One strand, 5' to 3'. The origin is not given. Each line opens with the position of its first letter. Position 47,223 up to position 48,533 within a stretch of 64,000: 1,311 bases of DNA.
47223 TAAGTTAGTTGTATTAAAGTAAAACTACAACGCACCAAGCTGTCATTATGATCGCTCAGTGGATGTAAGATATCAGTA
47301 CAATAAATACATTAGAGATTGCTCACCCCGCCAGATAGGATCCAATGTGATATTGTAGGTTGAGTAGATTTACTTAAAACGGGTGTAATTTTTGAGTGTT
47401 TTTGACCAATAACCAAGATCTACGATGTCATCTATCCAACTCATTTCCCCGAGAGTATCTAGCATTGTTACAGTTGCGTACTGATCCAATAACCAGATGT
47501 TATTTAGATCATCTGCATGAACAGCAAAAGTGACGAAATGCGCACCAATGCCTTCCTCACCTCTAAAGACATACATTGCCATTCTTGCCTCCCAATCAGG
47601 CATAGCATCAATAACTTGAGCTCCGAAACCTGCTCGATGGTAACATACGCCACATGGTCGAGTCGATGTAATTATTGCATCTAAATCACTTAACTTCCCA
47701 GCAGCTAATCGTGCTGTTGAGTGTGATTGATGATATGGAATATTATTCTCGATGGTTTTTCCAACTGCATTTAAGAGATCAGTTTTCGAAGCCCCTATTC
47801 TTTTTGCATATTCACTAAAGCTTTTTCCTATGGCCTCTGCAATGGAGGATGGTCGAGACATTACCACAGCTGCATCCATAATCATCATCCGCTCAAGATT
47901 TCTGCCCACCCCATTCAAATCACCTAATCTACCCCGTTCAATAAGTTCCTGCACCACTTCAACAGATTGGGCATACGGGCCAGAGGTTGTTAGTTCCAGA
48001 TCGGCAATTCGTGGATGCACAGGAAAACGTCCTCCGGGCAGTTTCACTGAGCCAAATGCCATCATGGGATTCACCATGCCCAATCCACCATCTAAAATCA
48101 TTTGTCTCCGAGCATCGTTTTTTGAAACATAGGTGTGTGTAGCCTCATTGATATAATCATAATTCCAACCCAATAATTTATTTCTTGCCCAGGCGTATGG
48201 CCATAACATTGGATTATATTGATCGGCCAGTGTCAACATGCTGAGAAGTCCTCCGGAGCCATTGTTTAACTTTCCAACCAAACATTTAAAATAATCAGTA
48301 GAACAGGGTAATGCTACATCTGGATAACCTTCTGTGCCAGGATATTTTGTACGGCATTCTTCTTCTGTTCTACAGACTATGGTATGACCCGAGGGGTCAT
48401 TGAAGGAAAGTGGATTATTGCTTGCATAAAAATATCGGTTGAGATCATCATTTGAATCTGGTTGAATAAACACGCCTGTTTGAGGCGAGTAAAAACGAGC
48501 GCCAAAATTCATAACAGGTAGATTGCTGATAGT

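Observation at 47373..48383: RHS C-terminal tip: 337-aa domain with a Cys-His-Asp pattern at papain/transglutaminase spacing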

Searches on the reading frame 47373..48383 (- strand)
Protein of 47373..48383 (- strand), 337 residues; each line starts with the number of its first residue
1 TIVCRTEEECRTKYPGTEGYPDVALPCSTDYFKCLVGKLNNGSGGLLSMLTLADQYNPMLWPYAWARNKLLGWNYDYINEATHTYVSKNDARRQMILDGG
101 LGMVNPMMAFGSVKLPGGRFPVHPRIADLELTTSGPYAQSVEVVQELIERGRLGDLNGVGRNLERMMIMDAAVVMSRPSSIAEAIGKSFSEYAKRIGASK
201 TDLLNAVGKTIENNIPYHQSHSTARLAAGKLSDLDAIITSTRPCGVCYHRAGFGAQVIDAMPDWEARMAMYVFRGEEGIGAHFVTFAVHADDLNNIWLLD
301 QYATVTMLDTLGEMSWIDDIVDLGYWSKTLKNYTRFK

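Call 5: search_protein_families(library=pfam, proteins=[window:47373-48383:-], max_evalue=1)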
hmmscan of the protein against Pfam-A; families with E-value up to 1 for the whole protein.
window:47373-48383:- (337 aa): 0 families

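Call 8: find_homologous_proteins(query=window:47373-48383:-, max_evalue=0.01)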
Query window:47373-48383:- (337 aa): 1 proteins with E <= 0.01 among 2720 candidates.
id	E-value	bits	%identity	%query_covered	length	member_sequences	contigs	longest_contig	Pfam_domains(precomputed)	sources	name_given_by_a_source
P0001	1.7e-194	664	100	86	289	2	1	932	-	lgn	-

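Call 9: search_solved_structures(query=window:47373-48383:-, max_evalue=10, show_alignments=3)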
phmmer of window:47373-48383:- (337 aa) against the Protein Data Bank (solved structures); distinct sequences matched with E-value up to 10: 1.
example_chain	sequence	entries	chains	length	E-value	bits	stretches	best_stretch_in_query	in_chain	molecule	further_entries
2lzo_A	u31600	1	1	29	1.7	11.2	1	241-260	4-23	UGTX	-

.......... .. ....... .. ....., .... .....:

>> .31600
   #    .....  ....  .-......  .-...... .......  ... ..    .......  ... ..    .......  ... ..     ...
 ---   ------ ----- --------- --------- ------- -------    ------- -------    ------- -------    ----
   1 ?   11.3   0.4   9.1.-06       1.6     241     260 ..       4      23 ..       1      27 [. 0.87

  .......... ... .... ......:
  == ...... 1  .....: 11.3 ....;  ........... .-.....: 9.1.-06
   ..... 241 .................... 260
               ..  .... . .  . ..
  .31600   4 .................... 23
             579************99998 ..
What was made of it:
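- Tried and rejected: phmmer against PDB sequences gave one 20-residue chance hit at E 1.7 (call 9).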

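Call 10: search_protein_families(library=ncbifam, proteins=[window:47373-48383:-], max_evalue=1)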
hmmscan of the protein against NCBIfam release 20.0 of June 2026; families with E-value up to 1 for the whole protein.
window:47373-48383:- (337 aa): 0 families

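Call 12: search_protein_families(library=phrogs, proteins=[window:47373-48383:-], max_evalue=1)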
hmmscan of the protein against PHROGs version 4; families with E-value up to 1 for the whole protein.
window:47373-48383:- (337 aa): 1 family
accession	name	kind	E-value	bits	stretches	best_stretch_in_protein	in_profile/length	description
phrog_7527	-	unknown function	0.28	12.5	1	290-328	29-67/95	-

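Call 13: search_protein_families(library=padloc, proteins=[window:47373-48383:-], max_evalue=1)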
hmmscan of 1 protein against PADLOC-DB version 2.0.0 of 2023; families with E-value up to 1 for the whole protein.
window:47373-48383:- (337 aa): 1 family
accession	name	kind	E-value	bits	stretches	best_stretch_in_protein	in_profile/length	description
PDLC01941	CARF8--CARF_TM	-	0.039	11.5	1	273-300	121-148/248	-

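Call 16: search_protein_representatives(protein=window:47373-48383:-)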
Query: 337 residues. Proteins with E-value up to 0.001 (for the whole library): 1; up to 1e-10: 1; up to 1e-30: 1. The best 1 are listed.
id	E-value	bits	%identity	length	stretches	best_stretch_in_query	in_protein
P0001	5.5e-195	663.8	100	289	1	49-337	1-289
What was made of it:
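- Tried and rejected: Exhaustive phmmer against 1.84 billion representatives also returned only that fragment (call 16).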

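Call 23: predict_structure(protein=window:47373-48383:-)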
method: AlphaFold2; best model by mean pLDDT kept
length: 337 residues; sequences in the alignment: 1
mean_pLDDT: 33.7   pTM: 0.23
mean pLDDT of the five models: 33.7, 28.6, 28.2, 26.6, 25.6
residues with pLDDT >= 90: 0; 70-90: 0; 50-70: 8; < 50: 329
segments of 3 or more residues with pLDDT < 50: 1-7, 14-193, 200-337
pLDDT, mean of each block of 10 residues (from residue 1): 45 46 35 31 36 35 37 35 32 31 27 24 24 31 38 35 32 30 42 51 45 34 30 30 23 28 31 33 34 33 31 33 33 28
secondary structure, 60 per line:
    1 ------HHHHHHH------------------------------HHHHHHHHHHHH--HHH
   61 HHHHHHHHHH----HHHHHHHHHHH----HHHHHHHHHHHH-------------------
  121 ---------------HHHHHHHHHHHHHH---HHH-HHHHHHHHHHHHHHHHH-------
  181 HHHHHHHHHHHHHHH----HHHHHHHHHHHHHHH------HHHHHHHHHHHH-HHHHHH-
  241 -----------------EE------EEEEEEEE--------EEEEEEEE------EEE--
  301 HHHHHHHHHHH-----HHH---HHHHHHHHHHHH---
elements in order: H7-13 H44-55 H58-70 H75-85 H90-101 H136-149 H157-173 H181-195 H200-214 H221-232 H234-239 E266-273 E282-289 E296-298 H301-311 H323-334
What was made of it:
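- About 200 of the 337 residues are predicted helical, though with low confidence (call 23).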

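Call 24: find_related_loci(query=window:47373-48383:-, collection=metagenome_contigs, flank=8000)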
Query window:47373-48383:- (337 aa) in metagenome_contigs; peptide patterns used: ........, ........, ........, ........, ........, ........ (x = any residue, [..] = any of these).
46 stretches matched a pattern, but none encodes a relative of the query by tblastn (E <= 1e-3).

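Call 25: find_encoding_contigs(protein=P0001, flank=5000)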
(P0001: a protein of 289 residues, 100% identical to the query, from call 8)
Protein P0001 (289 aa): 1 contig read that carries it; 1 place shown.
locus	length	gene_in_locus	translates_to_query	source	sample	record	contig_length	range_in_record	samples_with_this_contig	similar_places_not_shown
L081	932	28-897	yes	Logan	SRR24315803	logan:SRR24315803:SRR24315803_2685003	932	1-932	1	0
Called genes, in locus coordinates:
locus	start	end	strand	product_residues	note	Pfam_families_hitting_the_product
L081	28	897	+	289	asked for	-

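Call 48: find_homologous_proteins(query=window:47373-48383:-, max_evalue=10)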
Query window:47373-48383:- (337 aa): 1 proteins with E <= 10 among 2720 candidates.
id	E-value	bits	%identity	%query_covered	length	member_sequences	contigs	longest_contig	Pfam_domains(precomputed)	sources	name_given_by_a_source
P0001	1.7e-194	664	100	86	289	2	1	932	-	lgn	-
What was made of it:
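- On Transglutaminase-like / papain-fold cysteine enzymes: No homologues exist in any searched collection (calls 8, 16, 48).
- Total orphan status is consistent with a new family (calls 8, 16, 48). There are no homologues (call 48).
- Tried and rejected: The word-indexed search of 5.8 billion proteins, at E<=0.01 and again at E<=10, returned only a fragment of the protein itself (calls 8, 48).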

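Call 49: list_cluster_members(proteins=[P0001])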
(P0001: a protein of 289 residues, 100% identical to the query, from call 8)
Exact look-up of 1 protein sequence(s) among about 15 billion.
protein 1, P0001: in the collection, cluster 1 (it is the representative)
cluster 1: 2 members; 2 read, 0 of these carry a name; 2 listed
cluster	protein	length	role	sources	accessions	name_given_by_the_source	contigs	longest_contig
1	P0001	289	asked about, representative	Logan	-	-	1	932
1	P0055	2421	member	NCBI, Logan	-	-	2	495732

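Call 78: find_related_loci(query=window:47373-48383:-, collection=viral_contigs, flank=3000)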
Query window:47373-48383:- (337 aa) in viral_contigs; peptide patterns used: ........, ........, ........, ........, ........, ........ (x = any residue, [..] = any of these).
3 stretches matched a pattern, but none encodes a relative of the query by tblastn (E <= 1e-3).

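Call 79: search_dna_similar(query=window:47373-48383:-, collection=plasmids, mode=protein, max_evalue=1)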
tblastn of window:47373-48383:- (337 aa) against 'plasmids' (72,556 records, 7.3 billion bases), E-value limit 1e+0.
Records with a match: 29; places in all: 29; records where one place covers at least 80% of the query: 0.
Best place of each record, by identity: <60% 29.
By first word of the organism name: Phaeobacter 29.
By predicted mobility (MOB-suite, as given by PLSDB): non-mobilizable 28; mobilizable 1.
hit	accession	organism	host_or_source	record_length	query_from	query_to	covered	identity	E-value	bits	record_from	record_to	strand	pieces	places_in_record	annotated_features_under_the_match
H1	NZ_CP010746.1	Phaeobacter inhibens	cell culture,fish larvae aquaculture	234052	55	178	37%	29.4%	5e-1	40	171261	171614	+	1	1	FAD-dependent oxidoreductase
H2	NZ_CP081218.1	Phaeobacter inhibens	-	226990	55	178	37%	29.4%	5e-1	40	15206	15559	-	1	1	FAD-dependent oxidoreductase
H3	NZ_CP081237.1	Phaeobacter inhibens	-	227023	55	178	37%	29.4%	5e-1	40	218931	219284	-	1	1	FAD-dependent oxidoreductase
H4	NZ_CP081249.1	Phaeobacter inhibens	-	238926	55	178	37%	29.4%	5e-1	40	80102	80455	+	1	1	FAD-dependent oxidoreductase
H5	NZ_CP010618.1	Phaeobacter inhibens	cell culture,cleaning system aquaculture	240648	55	178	37%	29.4%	5e-1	40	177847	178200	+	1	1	FAD-dependent oxidoreductase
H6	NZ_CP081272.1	Phaeobacter inhibens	-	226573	55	178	37%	29.4%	6e-1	40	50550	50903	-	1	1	FAD-dependent oxidoreductase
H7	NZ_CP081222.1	Phaeobacter inhibens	-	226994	55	178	37%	29.4%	6e-1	40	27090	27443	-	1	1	FAD-dependent oxidoreductase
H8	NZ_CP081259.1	Phaeobacter inhibens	-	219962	55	178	37%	29.4%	6e-1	40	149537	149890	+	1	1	FAD-dependent oxidoreductase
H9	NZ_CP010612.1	Phaeobacter inhibens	cell culture,clam larvae aquaculture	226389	55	178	37%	29.4%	6e-1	40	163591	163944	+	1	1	FAD-dependent oxidoreductase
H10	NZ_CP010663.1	Phaeobacter inhibens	cell culture,clam larvae aquaculture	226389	55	178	37%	29.4%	6e-1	40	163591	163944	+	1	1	FAD-dependent oxidoreductase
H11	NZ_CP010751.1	Phaeobacter inhibens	cell culture,algae aquaculture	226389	55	178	37%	29.4%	6e-1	40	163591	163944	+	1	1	FAD-dependent oxidoreductase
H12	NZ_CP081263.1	Phaeobacter inhibens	-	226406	55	178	37%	29.4%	6e-1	40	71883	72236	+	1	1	FAD-dependent oxidoreductase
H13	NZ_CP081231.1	Phaeobacter inhibens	-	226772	55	178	37%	29.4%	6e-1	40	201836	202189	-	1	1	FAD-dependent oxidoreductase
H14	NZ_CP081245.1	Phaeobacter inhibens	-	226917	55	178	37%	29.4%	6e-1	40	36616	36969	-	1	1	FAD-dependent oxidoreductase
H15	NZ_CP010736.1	Phaeobacter inhibens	cell culture,clam larvae aquaculture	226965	55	178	37%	29.4%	6e-1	40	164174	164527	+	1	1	FAD-dependent oxidoreductase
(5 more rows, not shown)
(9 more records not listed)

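Call 80: search_dna_similar(query=window:47373-48383:-, collection=phages, mode=protein, max_evalue=1)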
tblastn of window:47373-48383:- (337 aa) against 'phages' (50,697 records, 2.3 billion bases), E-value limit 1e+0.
No match.

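Call 88: fold_search(model_id=the predicted structure, library=pdb)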
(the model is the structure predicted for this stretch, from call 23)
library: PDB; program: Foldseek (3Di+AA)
matches with E <= 10: 158; with E <= 0.001: 0
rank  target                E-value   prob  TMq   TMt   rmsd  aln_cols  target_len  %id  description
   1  6z1p_BE               3.9e-01  0.05  0.13  0.11  29.3       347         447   10  Structure of the mitochondrial ribosome from Tetrahymena thermophila (released 2020-06-24)
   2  8wjn_A                9.1e-01  0.04  0.12  0.09  35.0       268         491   14  Cryo-EM structure of 6-subunit Smc5/6 head region (released 2024-06-26)
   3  5da9_A                1.1e+00  0.04  0.09  0.07  24.0       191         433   12  ATP-gamma-S bound Rad50 from Chaetomium thermophilum in complex with the Rad50-binding domain of Mre11 (released 2016-03-02)
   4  2ekx_MODEL_1_A        1.5e+00  0.20  0.09  0.23   5.8        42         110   12  Solution structure of the human BMX SH2 domain (released 2007-10-02)
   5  1qk9_MODEL_1_A        2.1e+00  0.11  0.10  0.30  12.3        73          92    4  The solution structure of the domain from MeCP2 that binds to methylated DNA (released 1999-10-08)
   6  9hqv_Yt               2.1e+00  0.07  0.12  0.24  20.4       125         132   12  Cryo-EM structure of the small subunit of the mitochondrial ribosome from Toxoplasma gondii (released 2025-06-11)
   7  2x5h_D                2.3e+00  0.21  0.11  0.34  10.3        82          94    7  Crystal structure of the ORF131 L26M L51M double mutant from Sulfolobus islandicus rudivirus 1 (released 2010-07-21)
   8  5cuy_C                2.3e+00  0.04  0.09  0.08  24.3       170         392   10  Crystal structure of Trypanosoma brucei Vacuolar Soluble Pyrophosphatases in apo form (released 2016-03-02)
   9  8z9b_A                2.3e+00  0.03  0.09  0.19  15.7       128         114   14  Low molecular weight antigen MTB12 (released 2024-05-29)
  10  2x5h_C                2.4e+00  0.06  0.07  0.19  11.7        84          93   12  Crystal structure of the ORF131 L26M L51M double mutant from Sulfolobus islandicus rudivirus 1 (released 2010-07-21)
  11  2oef                  2.4e+00  0.04  0.06  0.05   3.7        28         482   11  Open and Closed Structures of the UDP-Glucose Pyrophosphorylase from Leishmania major (released 2007-02-13)
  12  5cuy_A                2.4e+00  0.03  0.10  0.08  24.5       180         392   11  Crystal structure of Trypanosoma brucei Vacuolar Soluble Pyrophosphatases in apo form (released 2016-03-02)
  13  8ojg_G                2.5e+00  0.04  0.11  0.18  17.3       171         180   10  Structure of the MlaCD complex (2:6 stoichiometry) (released 2024-07-10)
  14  5cuy_B                2.5e+00  0.03  0.10  0.09  24.0       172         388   10  Crystal structure of Trypanosoma brucei Vacuolar Soluble Pyrophosphatases in apo form (released 2016-03-02)
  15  4kis_A                2.5e+00  0.01  0.09  0.10  16.6       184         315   11  Crystal Structure of a LSR-DNA Complex (released 2013-07-10)
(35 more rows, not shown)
